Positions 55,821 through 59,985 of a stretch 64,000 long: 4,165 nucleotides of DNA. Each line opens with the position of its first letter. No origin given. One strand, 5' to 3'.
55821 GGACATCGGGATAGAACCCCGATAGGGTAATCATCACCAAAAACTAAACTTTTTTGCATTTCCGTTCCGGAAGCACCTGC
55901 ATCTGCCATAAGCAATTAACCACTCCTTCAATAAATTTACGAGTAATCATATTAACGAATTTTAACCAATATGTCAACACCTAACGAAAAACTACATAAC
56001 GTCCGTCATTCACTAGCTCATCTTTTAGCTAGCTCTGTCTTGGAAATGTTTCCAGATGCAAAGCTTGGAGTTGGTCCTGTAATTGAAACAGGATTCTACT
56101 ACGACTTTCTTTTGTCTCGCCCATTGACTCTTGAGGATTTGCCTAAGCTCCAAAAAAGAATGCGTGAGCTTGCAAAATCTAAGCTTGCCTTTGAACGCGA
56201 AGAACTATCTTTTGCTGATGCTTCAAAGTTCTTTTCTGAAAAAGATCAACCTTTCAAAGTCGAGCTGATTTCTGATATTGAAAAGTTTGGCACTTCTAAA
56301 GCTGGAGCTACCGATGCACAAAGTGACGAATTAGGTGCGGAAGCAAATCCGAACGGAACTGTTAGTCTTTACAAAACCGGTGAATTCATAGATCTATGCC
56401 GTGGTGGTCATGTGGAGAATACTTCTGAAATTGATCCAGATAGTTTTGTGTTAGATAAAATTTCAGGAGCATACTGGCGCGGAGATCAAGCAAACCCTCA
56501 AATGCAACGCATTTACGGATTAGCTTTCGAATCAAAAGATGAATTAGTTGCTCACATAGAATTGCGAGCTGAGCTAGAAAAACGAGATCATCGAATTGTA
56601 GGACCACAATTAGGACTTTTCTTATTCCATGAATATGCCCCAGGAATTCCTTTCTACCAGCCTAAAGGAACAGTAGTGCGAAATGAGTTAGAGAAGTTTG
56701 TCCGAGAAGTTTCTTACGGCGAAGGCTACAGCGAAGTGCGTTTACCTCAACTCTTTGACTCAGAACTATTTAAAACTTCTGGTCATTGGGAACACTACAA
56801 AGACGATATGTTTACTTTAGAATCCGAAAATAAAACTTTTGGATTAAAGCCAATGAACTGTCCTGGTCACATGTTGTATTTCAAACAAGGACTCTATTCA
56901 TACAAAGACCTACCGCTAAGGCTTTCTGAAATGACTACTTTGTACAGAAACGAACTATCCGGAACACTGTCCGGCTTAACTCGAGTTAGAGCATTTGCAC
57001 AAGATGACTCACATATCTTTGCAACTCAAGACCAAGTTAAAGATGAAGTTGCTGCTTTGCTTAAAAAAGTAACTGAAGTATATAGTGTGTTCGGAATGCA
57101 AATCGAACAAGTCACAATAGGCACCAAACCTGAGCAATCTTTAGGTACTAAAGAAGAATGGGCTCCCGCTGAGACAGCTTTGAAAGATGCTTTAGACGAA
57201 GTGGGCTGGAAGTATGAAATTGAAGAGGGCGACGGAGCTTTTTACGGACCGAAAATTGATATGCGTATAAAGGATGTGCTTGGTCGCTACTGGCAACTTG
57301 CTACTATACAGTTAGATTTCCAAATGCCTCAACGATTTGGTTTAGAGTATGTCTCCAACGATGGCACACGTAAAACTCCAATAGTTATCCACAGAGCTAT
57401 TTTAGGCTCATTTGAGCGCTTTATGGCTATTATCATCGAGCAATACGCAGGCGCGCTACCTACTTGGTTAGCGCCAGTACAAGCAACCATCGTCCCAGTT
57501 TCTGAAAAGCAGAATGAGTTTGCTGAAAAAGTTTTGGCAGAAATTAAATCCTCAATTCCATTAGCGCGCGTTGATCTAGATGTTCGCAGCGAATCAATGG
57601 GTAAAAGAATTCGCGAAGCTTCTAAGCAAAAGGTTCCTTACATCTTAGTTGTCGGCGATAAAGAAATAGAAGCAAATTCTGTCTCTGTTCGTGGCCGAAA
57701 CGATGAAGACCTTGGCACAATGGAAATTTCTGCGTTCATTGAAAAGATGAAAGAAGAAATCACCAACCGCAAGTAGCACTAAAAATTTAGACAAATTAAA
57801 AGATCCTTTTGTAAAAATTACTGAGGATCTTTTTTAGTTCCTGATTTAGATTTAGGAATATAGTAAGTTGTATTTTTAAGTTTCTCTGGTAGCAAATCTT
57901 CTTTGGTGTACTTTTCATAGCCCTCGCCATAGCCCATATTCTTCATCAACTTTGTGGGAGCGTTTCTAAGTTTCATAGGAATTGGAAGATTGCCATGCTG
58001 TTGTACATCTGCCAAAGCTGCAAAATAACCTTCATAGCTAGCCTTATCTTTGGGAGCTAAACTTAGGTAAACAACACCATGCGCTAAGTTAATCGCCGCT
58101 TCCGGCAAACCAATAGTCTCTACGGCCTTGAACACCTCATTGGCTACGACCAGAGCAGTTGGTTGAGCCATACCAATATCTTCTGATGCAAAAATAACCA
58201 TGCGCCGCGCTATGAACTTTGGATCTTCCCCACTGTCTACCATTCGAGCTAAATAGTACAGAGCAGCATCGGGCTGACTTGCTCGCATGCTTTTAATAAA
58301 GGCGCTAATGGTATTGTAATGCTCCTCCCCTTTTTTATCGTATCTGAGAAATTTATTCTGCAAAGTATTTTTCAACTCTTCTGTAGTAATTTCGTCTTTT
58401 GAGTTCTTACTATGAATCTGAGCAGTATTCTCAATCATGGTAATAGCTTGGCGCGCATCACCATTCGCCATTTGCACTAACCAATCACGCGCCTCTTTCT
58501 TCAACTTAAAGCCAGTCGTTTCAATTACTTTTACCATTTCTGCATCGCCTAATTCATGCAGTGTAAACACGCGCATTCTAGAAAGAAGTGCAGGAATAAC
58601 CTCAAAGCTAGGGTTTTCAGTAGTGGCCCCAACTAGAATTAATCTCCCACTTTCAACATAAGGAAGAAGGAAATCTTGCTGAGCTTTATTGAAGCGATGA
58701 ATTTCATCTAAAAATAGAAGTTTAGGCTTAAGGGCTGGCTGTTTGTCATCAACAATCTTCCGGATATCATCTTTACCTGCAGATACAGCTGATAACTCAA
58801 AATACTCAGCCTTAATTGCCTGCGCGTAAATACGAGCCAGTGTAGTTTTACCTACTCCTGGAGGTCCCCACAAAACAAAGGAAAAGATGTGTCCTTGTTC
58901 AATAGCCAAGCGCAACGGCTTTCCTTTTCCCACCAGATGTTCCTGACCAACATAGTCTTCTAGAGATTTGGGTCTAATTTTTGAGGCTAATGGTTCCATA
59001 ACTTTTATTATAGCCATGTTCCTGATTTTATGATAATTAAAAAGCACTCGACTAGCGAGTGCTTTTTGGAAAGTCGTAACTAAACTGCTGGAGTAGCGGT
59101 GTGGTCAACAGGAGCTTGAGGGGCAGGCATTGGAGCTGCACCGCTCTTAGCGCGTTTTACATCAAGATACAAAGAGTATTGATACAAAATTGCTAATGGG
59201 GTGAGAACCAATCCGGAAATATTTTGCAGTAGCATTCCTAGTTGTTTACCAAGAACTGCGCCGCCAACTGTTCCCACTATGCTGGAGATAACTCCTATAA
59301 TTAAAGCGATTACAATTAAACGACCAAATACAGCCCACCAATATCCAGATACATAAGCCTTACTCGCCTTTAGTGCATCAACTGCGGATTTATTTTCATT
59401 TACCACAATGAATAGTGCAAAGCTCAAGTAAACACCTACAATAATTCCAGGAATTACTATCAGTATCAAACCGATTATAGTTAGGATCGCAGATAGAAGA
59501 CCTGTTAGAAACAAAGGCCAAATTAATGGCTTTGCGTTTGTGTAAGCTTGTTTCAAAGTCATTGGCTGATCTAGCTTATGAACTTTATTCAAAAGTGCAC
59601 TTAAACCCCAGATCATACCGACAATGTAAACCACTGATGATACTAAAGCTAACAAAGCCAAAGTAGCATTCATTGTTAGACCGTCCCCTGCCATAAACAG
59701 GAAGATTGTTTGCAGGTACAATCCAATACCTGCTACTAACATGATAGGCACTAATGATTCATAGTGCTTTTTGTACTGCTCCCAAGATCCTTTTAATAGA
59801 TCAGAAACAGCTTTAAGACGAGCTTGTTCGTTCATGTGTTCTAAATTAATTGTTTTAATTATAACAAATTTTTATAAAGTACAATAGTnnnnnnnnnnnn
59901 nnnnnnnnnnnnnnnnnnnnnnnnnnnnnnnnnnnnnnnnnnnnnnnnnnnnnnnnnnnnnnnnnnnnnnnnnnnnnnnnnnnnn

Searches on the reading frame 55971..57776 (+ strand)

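Call 20: search_protein_families(library=pfam, proteins=[window:55971-57776:+])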
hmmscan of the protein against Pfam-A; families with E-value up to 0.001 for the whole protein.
window:55971-57776:+ (601 aa): 3 families
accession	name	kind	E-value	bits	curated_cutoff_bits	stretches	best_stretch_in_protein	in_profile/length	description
PF00587.30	tRNA-synt_2b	-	7.1e-47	160.2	29.3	1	281-492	1-179/179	tRNA synthetase class II core domain (G, H, P, S and T)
PF03129.25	HGTP_anticodon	-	2.6e-20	72.8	21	1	504-595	1-93/94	Anticodon binding domain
PF07973.19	tRNA_SAD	-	7.9e-11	42.2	24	1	131-182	1-44/44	Threonyl and Alanyl tRNA synthetase second additional domain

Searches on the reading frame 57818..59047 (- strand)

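Call 20: search_protein_families(library=pfam, proteins=[window:57818-59047:-])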
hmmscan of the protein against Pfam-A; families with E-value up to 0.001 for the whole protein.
window:57818-59047:- (409 aa): 13 families
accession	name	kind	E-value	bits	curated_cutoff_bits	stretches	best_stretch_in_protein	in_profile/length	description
PF12002.13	MgsA_C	-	4.1e-54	183.4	27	1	257-402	2-154/167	MgsA AAA+ ATPase C terminal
PF16193.11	AAA_assoc_2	-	2.1e-26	92.4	34.3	1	179-255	4-81/81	AAA C-terminal domain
PF00004.35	AAA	-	1.4e-17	64.8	21.2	1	58-161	2-126/131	ATPase family associated with various cellular activities (AAA)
PF05496.18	RuvB_N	-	4.5e-14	52.9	27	1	24-140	1-118/159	Holliday junction DNA helicase RuvB P-loop domain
PF07728.20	AAA_5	-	1e-08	35.7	22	1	57-144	2-103/139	AAA domain (dynein-related subfamily)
PF13173.12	AAA_14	-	1.5e-06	28.6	27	1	58-166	6-123/129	AAA domain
PF13191.12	AAA_16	-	2.3e-05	25.4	32.6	0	56-81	26-51/167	AAA ATPase domain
PF20720.3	nSTAND3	-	0.00011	22.4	27.2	1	58-114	21-72/155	Novel STAND NTPase 3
PF13604.12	AAA_30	-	0.00012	22.3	27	0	58-213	22-188/191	AAA domain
PF13401.12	AAA_22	-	0.00014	22.6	27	0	57-98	8-54/130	AAA domain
PF01078.27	Mg_chelatase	-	0.00023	21.1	20.3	0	43-86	13-58/207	Magnesium chelatase, subunit ChlI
PF00158.32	Sigma54_activat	-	0.0006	20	20.2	0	110-146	96-132/168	Sigma-54 interaction domain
PF25361.1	AAA_lid_RFC1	-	0.00098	19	34.9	0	171-211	8-47/59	RFC1-like, AAA+ ATPase lid domain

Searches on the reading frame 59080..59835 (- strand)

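Call 20: search_protein_families(library=pfam, proteins=[window:59080-59835:-])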
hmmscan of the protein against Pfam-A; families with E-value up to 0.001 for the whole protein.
window:59080-59835:- (251 aa): 2 families
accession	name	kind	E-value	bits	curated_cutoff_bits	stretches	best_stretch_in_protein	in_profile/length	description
PF06790.16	UPF0259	-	1.3e-08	35.4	31.4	1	60-224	90-247/248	Uncharacterised protein family (UPF0259)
PF10110.14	GPDPase_memb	-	0.00013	21.2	29.6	1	107-195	150-240/321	Membrane domain of glycerophosphoryl diester phosphodiesterase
